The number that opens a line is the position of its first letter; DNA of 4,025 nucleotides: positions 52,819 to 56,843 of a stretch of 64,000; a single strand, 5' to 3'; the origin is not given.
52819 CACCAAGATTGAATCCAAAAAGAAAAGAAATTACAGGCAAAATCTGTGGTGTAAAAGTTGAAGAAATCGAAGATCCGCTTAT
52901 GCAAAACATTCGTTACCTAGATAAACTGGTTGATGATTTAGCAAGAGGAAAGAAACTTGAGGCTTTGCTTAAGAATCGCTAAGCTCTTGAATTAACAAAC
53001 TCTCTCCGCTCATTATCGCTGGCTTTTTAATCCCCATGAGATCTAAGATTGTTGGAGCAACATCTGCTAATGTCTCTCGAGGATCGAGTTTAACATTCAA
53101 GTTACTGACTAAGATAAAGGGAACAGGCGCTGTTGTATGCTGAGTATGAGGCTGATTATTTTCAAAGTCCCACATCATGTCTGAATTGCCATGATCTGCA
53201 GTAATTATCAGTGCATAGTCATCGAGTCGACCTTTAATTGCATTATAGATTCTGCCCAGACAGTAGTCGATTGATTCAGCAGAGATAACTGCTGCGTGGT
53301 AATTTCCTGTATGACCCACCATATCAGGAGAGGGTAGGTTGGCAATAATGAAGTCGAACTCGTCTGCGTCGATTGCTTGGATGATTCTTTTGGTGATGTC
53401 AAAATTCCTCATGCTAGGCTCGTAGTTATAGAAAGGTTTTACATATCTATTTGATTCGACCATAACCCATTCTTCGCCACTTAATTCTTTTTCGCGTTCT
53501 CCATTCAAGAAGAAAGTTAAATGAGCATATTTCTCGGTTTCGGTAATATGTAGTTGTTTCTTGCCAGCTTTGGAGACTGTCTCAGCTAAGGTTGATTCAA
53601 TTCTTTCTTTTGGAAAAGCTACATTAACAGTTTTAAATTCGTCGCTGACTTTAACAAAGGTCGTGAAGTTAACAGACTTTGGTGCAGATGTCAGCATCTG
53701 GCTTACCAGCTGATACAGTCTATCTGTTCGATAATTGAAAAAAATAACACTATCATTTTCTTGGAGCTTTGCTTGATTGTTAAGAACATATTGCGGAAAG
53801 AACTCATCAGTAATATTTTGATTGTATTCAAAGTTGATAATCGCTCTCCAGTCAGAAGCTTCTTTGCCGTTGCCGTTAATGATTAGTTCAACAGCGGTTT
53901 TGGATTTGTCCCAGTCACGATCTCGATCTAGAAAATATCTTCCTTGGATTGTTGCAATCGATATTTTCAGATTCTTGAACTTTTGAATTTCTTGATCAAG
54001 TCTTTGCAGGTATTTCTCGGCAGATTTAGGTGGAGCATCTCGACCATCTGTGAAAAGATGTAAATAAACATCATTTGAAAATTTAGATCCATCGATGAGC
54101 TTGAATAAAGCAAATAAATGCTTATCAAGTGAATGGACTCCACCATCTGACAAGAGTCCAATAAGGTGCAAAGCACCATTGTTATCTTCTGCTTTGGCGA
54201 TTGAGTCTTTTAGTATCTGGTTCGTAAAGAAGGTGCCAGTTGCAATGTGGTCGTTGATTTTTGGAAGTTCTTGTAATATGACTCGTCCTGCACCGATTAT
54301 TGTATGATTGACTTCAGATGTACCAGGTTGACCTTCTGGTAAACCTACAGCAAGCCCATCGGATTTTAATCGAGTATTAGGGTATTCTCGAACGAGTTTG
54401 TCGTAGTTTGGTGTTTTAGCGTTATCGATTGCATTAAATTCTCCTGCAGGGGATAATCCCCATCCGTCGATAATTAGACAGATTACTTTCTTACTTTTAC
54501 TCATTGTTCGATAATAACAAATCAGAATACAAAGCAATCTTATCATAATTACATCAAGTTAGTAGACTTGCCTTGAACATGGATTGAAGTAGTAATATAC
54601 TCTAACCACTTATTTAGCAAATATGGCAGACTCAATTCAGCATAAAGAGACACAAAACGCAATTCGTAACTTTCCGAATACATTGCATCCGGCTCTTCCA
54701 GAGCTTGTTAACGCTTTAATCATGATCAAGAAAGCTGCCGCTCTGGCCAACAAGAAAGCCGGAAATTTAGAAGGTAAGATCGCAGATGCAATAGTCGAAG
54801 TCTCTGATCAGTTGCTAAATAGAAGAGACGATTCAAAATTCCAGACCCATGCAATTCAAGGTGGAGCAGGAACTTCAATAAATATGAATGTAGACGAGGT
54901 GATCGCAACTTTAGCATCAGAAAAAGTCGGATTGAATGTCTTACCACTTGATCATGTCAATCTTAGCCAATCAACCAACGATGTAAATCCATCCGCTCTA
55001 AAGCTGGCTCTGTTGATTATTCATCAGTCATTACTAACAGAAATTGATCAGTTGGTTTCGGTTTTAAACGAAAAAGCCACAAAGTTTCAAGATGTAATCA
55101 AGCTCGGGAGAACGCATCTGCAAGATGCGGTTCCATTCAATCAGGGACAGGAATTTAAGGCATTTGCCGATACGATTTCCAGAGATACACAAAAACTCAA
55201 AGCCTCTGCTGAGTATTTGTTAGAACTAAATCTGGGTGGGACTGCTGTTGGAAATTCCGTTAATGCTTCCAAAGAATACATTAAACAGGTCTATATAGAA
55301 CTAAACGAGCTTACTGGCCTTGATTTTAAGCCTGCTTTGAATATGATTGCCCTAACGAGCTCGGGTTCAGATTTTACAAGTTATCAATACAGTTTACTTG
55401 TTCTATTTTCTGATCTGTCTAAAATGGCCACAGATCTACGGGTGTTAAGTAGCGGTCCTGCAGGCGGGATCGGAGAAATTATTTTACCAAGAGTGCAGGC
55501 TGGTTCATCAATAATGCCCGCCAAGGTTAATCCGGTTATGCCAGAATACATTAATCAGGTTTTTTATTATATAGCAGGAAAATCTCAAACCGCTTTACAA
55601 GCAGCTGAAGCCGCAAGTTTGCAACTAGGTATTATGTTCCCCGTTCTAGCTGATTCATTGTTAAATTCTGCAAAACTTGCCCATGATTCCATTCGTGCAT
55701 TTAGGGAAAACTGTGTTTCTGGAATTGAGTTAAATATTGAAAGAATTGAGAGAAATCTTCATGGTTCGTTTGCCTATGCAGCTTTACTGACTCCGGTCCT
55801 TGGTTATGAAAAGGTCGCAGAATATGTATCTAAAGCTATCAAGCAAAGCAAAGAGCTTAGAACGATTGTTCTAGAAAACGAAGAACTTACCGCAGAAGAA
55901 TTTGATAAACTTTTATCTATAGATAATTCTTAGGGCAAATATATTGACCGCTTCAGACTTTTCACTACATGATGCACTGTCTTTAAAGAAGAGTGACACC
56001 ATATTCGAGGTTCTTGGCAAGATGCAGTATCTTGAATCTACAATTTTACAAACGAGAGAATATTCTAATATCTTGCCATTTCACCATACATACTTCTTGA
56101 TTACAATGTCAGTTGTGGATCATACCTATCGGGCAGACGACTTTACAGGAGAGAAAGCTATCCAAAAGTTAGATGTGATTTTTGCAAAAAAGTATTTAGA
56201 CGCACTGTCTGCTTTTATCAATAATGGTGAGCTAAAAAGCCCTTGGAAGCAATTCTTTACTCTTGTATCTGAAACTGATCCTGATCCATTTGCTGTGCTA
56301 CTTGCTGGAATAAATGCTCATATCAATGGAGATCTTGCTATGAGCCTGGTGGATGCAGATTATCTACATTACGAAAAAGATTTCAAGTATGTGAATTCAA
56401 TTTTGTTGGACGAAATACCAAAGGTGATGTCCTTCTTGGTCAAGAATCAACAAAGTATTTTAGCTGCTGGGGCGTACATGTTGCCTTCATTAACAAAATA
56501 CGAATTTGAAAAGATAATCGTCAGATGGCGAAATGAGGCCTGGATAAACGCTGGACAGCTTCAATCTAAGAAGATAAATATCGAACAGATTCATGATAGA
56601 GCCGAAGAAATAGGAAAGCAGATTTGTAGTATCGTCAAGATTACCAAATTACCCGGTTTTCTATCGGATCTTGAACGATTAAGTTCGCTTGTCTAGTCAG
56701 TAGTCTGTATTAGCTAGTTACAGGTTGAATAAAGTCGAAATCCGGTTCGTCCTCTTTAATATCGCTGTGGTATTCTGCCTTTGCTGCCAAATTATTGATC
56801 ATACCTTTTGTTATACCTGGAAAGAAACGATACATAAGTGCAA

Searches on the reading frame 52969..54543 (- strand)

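Call 43: search_protein_families(library=pfam, proteins=[window:52969-54543:-], max_evalue=0.001)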
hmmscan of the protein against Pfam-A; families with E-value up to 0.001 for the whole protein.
window:52969-54543:- (524 aa): 4 families
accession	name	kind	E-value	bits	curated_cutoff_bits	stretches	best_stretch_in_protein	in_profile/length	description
PF01676.23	Metalloenzyme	-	2.7e-65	220.8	24.3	1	18-507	1-252/252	Metalloenzyme superfamily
PF06415.18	iPGM_N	-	1.1e-58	198.8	27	1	96-290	1-198/217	BPG-independent PGAM N-terminus (iPGM_N)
PF00884.28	Sulfatase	-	1.5e-08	34.7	25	1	365-505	182-301/301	Sulfatase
PF01663.27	Phosphodiest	-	7.8e-08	32.7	23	1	366-457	124-225/342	Type I phosphodiesterase / nucleotide pyrophosphatase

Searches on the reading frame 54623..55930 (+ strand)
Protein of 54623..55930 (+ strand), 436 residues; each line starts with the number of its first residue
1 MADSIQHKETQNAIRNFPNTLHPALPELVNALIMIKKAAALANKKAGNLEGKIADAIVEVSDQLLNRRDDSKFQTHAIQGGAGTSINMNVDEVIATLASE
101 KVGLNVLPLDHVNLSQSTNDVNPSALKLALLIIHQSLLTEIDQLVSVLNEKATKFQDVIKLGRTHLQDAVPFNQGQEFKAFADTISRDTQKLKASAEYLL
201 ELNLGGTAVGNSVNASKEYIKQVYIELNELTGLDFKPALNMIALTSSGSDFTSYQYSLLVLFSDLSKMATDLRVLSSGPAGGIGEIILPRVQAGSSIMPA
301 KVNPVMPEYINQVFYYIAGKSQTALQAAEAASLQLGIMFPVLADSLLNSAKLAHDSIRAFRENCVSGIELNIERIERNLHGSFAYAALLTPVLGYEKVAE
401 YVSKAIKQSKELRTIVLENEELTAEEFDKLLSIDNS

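Call 43: search_protein_families(library=pfam, proteins=[window:54623-55930:+], max_evalue=0.001)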
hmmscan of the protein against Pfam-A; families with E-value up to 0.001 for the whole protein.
window:54623-55930:+ (436 aa): 2 families
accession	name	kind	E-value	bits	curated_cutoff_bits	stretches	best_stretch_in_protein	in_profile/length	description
PF00206.25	Lyase_1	-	7.8e-75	252.6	27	1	30-318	30-311/312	Lyase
PF10415.14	FumaraseC_C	-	1.2e-11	45.3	32.5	1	388-434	4-50/54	Fumarase C C-terminus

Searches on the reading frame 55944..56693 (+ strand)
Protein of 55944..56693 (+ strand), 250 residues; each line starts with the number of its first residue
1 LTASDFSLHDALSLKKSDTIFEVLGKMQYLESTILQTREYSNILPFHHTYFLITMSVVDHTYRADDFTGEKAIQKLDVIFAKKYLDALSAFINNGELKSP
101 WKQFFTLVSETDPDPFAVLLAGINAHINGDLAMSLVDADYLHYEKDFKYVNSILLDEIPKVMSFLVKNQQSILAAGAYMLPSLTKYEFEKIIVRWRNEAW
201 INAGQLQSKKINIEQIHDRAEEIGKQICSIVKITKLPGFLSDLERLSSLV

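Call 43: search_protein_families(library=pfam, proteins=[window:55944-56693:+], max_evalue=0.001)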
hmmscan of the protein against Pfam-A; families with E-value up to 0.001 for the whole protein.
window:55944-56693:+ (250 aa): 1 family
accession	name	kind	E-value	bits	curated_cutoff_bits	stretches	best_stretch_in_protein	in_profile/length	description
PF19458.4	DUF5995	-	1.6e-32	113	27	1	22-225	3-220/225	Family of unknown function (DUF5995)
